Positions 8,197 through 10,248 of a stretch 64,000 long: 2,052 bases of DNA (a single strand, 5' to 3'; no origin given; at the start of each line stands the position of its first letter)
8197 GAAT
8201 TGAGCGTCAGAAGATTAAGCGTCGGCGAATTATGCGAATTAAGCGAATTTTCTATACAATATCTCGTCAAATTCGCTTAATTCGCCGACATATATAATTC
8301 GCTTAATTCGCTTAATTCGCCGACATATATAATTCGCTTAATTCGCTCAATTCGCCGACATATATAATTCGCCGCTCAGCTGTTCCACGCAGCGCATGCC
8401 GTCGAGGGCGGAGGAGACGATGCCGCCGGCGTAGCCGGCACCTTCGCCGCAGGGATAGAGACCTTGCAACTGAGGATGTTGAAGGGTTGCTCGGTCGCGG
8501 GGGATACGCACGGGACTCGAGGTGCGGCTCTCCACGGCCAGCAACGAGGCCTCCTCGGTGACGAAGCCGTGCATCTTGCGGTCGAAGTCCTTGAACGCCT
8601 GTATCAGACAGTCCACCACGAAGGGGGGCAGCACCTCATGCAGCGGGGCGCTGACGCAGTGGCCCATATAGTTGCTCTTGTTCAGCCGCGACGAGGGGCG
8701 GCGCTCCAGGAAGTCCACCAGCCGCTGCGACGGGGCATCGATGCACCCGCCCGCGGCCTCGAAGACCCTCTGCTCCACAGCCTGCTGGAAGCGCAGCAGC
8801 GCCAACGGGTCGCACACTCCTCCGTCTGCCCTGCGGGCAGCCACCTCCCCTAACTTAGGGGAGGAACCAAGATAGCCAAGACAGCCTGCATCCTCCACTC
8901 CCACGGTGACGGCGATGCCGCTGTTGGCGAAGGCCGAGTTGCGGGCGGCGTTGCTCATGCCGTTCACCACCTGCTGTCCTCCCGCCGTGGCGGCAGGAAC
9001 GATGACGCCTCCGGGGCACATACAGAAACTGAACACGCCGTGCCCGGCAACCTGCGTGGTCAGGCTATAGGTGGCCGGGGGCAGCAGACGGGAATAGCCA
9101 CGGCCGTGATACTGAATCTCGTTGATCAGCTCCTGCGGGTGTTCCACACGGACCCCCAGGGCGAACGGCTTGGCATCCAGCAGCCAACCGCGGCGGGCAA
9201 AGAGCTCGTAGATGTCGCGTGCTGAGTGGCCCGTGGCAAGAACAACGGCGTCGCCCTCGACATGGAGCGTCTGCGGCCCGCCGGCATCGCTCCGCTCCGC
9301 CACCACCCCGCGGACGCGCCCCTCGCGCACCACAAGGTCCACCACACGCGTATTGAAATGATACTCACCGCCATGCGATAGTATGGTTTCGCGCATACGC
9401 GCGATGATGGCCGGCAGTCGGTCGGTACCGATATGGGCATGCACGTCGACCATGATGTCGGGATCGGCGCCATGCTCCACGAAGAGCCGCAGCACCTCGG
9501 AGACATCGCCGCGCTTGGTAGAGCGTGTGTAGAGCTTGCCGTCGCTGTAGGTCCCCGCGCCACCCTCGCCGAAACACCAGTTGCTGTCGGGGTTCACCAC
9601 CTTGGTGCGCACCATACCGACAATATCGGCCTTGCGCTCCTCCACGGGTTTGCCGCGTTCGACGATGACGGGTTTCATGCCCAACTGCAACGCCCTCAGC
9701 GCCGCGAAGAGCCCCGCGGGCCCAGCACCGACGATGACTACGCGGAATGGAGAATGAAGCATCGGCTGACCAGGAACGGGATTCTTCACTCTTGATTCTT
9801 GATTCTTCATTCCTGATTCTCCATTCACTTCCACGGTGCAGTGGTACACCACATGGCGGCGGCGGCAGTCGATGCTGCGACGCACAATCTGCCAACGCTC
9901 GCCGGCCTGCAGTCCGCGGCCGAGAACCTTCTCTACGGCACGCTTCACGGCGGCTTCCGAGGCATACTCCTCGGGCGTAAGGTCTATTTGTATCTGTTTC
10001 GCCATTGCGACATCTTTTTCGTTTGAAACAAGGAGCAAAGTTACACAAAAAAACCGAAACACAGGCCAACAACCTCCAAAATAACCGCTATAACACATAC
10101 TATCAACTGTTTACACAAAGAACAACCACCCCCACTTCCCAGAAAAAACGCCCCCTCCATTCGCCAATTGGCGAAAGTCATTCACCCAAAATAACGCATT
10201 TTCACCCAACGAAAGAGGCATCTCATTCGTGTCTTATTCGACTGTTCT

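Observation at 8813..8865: Two-hairpin palindromic element of about 55 nt inserted in frame into unrelated enzymes, with compensatory stem substitutions (copies at 8813-8865, 62760-62812 and variant 56548-56592)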

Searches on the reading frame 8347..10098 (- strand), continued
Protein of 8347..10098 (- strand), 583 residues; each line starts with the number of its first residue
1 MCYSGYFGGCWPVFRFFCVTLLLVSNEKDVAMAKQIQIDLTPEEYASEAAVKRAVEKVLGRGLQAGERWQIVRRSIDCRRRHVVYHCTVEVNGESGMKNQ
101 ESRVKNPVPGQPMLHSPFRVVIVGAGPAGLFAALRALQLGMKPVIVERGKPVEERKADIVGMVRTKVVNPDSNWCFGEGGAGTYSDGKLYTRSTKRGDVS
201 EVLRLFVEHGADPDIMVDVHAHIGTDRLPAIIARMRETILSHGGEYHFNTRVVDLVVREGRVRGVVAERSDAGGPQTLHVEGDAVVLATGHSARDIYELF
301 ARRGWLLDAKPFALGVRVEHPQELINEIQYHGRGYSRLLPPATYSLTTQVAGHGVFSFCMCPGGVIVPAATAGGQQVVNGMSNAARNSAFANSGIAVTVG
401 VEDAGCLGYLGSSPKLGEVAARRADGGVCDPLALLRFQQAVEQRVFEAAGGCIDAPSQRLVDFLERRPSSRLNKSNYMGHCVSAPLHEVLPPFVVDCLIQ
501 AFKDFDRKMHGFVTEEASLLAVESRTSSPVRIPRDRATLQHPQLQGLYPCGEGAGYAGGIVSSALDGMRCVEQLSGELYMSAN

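Call 89: predict_structure(alignment_id=A4)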
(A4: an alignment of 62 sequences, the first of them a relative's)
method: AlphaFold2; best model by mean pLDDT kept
length: 552 residues; sequences in the alignment: 62
mean_pLDDT: 79.1   pTM: 0.82
mean pLDDT of the five models: 79.1, 77.8, 77.4, 75.8, 73.1
residues with pLDDT >= 90: 189; 70-90: 216; 50-70: 110; < 50: 37
segments of 3 or more residues with pLDDT < 50: 71-79, 145-162, 377-380
pLDDT, mean of each block of 10 residues (from residue 1): 86 89 93 82 72 85 59 46 77 90 95 91 77 78 51 39 64 82 63 66 92 93 95 93 92 88 86 91 85 75 68 76 78 56 57 63 85 61 55 66 89 87 90 95 84 93 95 87 87 71 94 94 60 90 92 81
secondary structure, 60 per line:
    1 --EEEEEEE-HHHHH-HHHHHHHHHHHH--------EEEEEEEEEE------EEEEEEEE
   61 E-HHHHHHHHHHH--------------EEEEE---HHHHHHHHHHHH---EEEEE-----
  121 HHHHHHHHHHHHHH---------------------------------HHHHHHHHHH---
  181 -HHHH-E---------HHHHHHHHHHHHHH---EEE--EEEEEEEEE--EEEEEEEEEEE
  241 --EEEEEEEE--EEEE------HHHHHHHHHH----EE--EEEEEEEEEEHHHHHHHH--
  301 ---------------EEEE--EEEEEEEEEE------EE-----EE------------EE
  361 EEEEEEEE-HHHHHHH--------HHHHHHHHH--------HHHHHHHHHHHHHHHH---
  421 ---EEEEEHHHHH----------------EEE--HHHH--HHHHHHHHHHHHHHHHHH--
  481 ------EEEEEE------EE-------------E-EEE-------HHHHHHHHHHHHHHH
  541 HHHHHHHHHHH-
elements in order: E3-9 H11-15 H17-28 E37-46 E53-61 H63-73 E88-92 H96-107 E111-115 H121-134 H168-177 H182-185 H197-210 E214-216 E219-227 E230-240 E243-250 E253-256 H263-272 E281-290 H291-298 E316-319 E322-331 E359-368 H370-376 H385-393 H402-417 E424-428 H429-433 E450-452 H455-458 H461-478 E487-492 E516-518 H526-551
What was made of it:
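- The insert has low pLDDT (55-66) between a conserved strand and helix (call 89).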

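Call 94: find_encoding_contigs(protein=P0002, flank=200, max_places=1)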
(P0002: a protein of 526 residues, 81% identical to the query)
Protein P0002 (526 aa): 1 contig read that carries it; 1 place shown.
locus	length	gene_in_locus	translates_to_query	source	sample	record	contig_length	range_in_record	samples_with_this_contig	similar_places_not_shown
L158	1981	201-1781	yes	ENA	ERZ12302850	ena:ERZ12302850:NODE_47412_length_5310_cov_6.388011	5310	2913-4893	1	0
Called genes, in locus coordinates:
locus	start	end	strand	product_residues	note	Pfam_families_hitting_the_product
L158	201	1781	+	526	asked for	PF28550:DUF8436, PF00890:FAD_binding_2 (faint), PF01134:GIDA (faint), PF03486:HI0933_like (faint), PF07992:Pyr_redox_2 (weak), PF12831:FAD_oxidored (faint), PF01266:DAO (weak), PF21688:FAD-depend_C, +2 more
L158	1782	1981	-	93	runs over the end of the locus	PF09827:CRISPR_Cas2 (weak)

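Call 95: find_encoding_contigs(protein=P0003, flank=200, max_places=1)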
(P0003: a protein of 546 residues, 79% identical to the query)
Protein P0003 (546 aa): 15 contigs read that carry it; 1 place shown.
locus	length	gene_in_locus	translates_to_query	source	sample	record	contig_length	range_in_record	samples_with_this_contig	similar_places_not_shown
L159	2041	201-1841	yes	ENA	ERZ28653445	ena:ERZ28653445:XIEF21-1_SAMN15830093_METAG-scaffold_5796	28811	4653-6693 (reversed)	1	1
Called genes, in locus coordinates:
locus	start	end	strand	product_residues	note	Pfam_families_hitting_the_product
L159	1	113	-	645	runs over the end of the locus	PF00884:Sulfatase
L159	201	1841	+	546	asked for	PF28550:DUF8436, PF00890:FAD_binding_2 (faint), PF01134:GIDA (faint), PF03486:HI0933_like (faint), PF07992:Pyr_redox_2 (faint), PF01266:DAO (weak), PF21688:FAD-depend_C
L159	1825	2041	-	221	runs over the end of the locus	PF13568:OMP_b-brl_2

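Call 96: find_encoding_contigs(protein=P0042, flank=200, max_places=1)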
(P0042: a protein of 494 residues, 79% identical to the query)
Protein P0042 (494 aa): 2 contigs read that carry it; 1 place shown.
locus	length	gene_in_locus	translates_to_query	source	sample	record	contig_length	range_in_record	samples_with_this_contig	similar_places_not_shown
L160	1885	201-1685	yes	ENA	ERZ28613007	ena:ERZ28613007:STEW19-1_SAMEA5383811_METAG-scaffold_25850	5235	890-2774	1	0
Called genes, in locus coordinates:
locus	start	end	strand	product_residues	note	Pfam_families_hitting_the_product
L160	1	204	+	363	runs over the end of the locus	?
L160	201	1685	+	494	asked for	PF28550:DUF8436, PF00890:FAD_binding_2 (faint), PF01134:GIDA (faint), PF03486:HI0933_like (faint), PF07992:Pyr_redox_2 (faint), PF12831:FAD_oxidored (faint), PF01266:DAO, PF21688:FAD-depend_C, +2 more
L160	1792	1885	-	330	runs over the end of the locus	PF00884:Sulfatase, PF16347:SGSH_C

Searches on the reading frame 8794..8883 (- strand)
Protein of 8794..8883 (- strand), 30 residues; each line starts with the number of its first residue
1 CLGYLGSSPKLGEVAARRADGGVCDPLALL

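Call 50: search_protein_representatives(alignment_id=A2)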
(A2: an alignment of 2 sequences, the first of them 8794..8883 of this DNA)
Query: 2 sequences, 30 profile positions. Proteins with E-value up to 0.001 (for the whole library): 33; up to 1e-10: 4; up to 1e-30: 0. The best 33 are listed.
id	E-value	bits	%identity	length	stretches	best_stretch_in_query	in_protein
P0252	3.8e-22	93.0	-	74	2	4-25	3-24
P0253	3.0e-19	83.8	-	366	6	7-26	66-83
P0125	5.6e-17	76.5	-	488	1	1-30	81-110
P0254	4.1e-11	57.8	-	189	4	9-23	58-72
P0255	2.1e-10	55.5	-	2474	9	1-21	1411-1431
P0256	7.1e-10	53.8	-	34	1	4-24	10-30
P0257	5.3e-09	51.0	-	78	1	5-24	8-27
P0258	1.4e-08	49.7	-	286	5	12-23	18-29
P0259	2.1e-08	49.1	-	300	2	3-27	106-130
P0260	3.4e-08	48.4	-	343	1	5-25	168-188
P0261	4.6e-08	48.0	-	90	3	4-15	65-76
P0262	1.3e-07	46.6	-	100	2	12-24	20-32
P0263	1.3e-07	46.5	-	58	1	7-25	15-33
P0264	2.6e-07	45.6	-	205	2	7-24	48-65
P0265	3.3e-07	45.3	-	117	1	5-25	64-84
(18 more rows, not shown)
